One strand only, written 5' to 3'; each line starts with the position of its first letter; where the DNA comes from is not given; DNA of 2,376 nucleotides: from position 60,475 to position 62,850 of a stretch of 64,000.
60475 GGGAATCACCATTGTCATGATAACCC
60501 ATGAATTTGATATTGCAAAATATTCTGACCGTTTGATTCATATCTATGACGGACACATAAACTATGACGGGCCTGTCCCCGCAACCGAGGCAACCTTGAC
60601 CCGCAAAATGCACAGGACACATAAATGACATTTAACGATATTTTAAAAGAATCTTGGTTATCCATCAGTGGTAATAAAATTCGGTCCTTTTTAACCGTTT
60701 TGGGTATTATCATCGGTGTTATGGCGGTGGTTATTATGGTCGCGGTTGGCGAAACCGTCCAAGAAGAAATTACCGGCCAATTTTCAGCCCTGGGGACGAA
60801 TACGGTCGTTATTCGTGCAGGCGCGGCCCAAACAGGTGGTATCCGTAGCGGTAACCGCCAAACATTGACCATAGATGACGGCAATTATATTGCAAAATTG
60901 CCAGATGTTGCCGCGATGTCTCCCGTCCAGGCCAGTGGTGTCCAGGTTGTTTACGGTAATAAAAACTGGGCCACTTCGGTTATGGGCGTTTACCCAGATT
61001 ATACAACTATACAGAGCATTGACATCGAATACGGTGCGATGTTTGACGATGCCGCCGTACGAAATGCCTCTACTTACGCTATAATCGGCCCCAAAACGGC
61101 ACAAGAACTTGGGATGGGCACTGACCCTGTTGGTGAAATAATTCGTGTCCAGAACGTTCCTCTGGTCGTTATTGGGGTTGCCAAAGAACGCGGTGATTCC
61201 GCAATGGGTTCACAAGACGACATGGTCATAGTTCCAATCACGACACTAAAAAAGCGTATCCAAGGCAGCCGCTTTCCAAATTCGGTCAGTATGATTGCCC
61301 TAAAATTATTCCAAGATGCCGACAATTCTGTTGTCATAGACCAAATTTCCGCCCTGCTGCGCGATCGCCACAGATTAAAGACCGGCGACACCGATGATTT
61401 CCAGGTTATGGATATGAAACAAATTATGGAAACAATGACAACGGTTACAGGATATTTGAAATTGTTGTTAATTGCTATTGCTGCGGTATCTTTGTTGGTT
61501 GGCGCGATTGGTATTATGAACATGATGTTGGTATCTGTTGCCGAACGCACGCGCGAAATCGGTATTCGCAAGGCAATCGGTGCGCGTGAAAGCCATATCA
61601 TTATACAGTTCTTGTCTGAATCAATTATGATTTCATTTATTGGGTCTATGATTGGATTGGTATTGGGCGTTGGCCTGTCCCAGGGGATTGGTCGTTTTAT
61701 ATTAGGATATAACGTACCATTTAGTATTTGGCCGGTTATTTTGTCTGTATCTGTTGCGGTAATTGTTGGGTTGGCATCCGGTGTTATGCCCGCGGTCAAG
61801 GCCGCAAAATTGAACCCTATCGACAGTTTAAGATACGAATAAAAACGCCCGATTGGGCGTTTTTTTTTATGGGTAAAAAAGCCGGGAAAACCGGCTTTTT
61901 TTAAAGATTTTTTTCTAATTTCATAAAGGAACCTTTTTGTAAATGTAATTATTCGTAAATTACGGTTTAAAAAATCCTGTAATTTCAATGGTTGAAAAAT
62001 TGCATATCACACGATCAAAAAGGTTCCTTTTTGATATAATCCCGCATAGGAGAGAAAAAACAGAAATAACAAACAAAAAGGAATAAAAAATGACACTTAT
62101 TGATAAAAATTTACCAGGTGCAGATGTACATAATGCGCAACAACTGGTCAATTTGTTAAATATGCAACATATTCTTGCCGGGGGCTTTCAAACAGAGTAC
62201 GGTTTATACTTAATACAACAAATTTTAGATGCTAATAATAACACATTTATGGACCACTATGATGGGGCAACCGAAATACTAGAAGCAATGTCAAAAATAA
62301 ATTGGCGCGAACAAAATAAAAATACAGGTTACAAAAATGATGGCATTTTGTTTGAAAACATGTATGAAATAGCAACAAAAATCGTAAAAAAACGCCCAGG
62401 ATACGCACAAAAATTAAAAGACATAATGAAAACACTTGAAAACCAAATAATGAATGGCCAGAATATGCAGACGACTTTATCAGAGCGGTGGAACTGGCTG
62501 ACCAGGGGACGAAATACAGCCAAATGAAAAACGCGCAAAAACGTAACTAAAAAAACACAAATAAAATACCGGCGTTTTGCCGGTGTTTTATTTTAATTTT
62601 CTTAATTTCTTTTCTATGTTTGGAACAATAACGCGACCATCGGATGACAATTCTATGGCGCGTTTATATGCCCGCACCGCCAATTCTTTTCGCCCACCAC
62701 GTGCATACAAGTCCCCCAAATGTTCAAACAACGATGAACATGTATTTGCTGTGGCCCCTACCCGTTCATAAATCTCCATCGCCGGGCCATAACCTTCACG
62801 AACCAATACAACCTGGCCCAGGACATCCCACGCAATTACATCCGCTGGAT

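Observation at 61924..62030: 107-bp element with perfect 15-bp terminal inverted repeats overlapping a promoter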

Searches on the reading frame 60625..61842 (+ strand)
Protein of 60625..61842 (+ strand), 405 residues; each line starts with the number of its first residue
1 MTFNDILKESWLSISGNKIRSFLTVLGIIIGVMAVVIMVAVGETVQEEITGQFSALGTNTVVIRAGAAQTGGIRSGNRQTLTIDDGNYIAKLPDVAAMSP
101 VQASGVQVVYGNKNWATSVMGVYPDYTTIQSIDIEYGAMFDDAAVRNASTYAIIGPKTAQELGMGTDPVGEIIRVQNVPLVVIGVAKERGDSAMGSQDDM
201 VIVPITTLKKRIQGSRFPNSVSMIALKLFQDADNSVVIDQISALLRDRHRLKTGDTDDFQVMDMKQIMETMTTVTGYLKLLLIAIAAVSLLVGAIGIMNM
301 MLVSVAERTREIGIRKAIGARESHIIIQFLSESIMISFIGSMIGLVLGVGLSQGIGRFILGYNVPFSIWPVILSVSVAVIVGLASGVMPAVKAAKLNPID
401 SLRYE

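Call 9: search_protein_families(library=pfam, proteins=[window:60625-61842:+], max_evalue=0.1)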
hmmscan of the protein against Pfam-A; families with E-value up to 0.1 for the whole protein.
window:60625-61842:+ (405 aa): 2 families
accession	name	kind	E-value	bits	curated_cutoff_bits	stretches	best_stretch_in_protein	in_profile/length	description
PF12704.14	MacB_PCD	-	1.2e-43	150.3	27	1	21-243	1-206/207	MacB-like periplasmic core domain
PF02687.27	FtsX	-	4.4e-21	75.6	25.5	1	284-398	2-120/120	FtsX-like permease C-terminal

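Call 18: find_related_loci(query=window:60625-61842:+, collection=genome_contigs, flank=10000)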
Query window:60625-61842:+ (405 aa) in genome_contigs; peptide patterns used: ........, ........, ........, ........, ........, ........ (x = any residue, [..] = any of these).
527 stretches matched a pattern; 498 encode a relative of the query (tblastn E <= 1e-3); the best 80 are kept; 80 distinct loci.
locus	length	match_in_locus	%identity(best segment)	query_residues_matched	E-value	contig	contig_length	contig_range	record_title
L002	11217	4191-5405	88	1-405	0e+0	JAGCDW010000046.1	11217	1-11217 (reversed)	MAG: Alphaproteobacteria bacterium isolate RGIG9702 Yak_Omasum-2__c524137, whole genome shotgun sequence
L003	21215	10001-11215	86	1-405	0e+0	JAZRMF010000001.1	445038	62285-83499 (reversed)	MAG: Candidatus Enterousia sp. isolate T1900045428_YK20190119.MAGScoT_cleanbin_000014 SGB_7076_k141_1157352, whole genom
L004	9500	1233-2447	87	1-405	0e+0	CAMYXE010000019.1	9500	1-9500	MAG TPA_asm: uncultured proteobacterium isolate SRR10912533_bin.58_metaWRAP_v1.3_MAG genome assembly, contig: ERZ1421001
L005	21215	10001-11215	87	1-405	0e+0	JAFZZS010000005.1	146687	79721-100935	MAG: Alphaproteobacteria bacterium isolate RGIG8245 Water_buffalos_Rumen-5__c964612, whole genome shotgun sequence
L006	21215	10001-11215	85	1-405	0e+0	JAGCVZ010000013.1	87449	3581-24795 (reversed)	MAG: Alphaproteobacteria bacterium isolate RGIG10173 Yak_Rumen-4__c1943433, whole genome shotgun sequence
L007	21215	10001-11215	87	1-405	0e+0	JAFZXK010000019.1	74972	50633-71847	MAG: Alphaproteobacteria bacterium isolate RGIG8185 Water_buffalos_Rumen-3__c1486557, whole genome shotgun sequence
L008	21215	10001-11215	87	1-405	0e+0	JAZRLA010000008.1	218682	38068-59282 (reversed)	MAG: Candidatus Enterousia sp. isolate T1900045443_YK20190134.MAGScoT_cleanbin_000016 SGB_7130_k141_1380587, whole genom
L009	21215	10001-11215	86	1-405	0e+0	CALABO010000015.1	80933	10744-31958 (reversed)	MAG TPA_asm: uncultured proteobacterium isolate SRR6425765_bin.2_CONCOCT_v1.1_MAG genome assembly, contig: ERZ1767560.14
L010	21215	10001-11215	86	1-405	0e+0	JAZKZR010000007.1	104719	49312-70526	MAG: Candidatus Enterousia sp. isolate T1900045086_TC20190080.MAGScoT_cleanbin_000026 SGB_4685_k141_2409463, whole genom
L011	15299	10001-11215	86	1-405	0e+0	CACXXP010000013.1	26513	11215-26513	MAG: uncultured proteobacterium isolate RUG11692 genome assembly, contig: RUG11692_asm_13, whole genome shotgun sequence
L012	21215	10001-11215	86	1-405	0e+0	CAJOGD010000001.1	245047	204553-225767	uncultured Alphaproteobacteria bacterium isolate Red_deer_3_mag_193 genome assembly, contig: scaffold_106, whole genome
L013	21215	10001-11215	86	1-405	0e+0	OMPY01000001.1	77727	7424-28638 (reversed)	uncultured proteobacterium isolate RUG774 genome assembly, contig: scaffold_122, whole genome shotgun sequence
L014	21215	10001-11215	89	1-405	0e+0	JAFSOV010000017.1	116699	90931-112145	MAG: Alphaproteobacteria bacterium isolate RGIG3338 Goat_Reticulum-6__c465148, whole genome shotgun sequence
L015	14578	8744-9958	88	1-405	0e+0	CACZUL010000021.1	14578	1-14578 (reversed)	MAG: uncultured proteobacterium isolate RUG12956 genome assembly, contig: RUG12956_asm_21, whole genome shotgun sequence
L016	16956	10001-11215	89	1-405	0e+0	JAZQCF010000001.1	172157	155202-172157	MAG: Candidatus Enterousia sp. isolate T1900044638_TS20190104.MAGScoT_cleanbin_000062 SGB_1213_k141_1177048, whole genom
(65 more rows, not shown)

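Call 89: search_protein_families(library=pfam, proteins=[L007:19098-19940:+], max_evalue=0.01)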
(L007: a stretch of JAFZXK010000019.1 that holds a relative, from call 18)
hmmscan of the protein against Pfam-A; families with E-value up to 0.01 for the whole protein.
L007:19098-19940:+ (280 aa): 0 families

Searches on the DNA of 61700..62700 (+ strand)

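Call 7: search_rna_families(source=window, start=61700, end=62700, threshold=evalue, max_evalue=10)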
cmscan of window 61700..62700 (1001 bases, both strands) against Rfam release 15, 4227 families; matches with E-value up to 10: 61.
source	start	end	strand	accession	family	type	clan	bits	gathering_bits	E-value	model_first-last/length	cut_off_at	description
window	61841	61905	+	RF02064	STnc370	Gene; sRNA;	-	32.9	54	0.021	1-71/71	no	Enterobacterial sRNA STnc370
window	61841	61920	-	RF02319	TtnuHACA12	Gene; snRNA; snoRNA; HACA-box;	-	27.4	80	0.14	1-131/131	no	Tetrahymena snoRNA TtnuHACA12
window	61757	61868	+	RF00512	Leu_leader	Cis-reg; leader;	-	25.4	50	0.0087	1-148/148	no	Leucine operon leader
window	61834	61899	-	RF02064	STnc370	Gene; sRNA;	-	24.6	54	1.2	1-71/71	no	Enterobacterial sRNA STnc370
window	62527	62597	+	RF02053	STnc430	Gene; sRNA;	-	23.9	47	0.31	1-162/162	no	Enterobacterial sRNA STnc430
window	61829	61904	+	RF02891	AgrB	Gene; antisense;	-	23.8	40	0.19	1-84/84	no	ArsR-gov region gene B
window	62525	62595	+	RF02074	STnc240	Gene; sRNA;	-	23.6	55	0.75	1-77/77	no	Enterobacterial sRNA STnc240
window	61809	61870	+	RF01859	Phe_leader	Cis-reg; leader;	-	23.5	55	0.26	1-125/125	no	Phenylalanine leader peptide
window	61812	61902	+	RF01770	rimP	Cis-reg; leader;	-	23.5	47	0.3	1-102/102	no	Gammaprotebacteria rimP leader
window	61800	61900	+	RF02875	AS-pc01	Gene; antisense;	-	23.4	79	0.14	1-99/99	no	Antisense to pHK01_035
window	61868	61937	-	RF02053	STnc430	Gene; sRNA;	-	23.4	47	0.39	1-162/162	no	Enterobacterial sRNA STnc430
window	62537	62609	+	RF02621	BSnc120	Gene; sRNA;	-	23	114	0.016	1-88/88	no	Brucella sRNA 120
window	61837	61902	+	RF04181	rteR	Gene; sRNA;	-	23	72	0.67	1-84/84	no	rteR sRNA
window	61828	61914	+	RF01808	MicX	Gene; sRNA;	-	22.8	75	0.013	1-194/194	no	MicX Vibrio cholerae sRNA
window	62532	62597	+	RF01772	rnk_pseudo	Cis-reg; leader;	-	21.8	55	0.44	1-108/108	no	Pseudomonas rnk leader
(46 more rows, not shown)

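Call 109: search_rna_families(source=L092, start=5690, end=6020, threshold=evalue, max_evalue=0.1)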
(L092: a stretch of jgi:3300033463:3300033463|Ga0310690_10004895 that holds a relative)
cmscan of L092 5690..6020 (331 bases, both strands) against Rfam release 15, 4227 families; matches with E-value up to 0.1: 2.
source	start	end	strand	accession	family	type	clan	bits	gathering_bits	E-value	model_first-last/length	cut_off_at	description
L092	5730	5802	-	RF02621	BSnc120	Gene; sRNA;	-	21.8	114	0.013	1-88/88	no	Brucella sRNA 120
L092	5690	5772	+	RF00022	GcvB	Gene;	-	17.5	42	0.093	106-204/204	5'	GcvB RNA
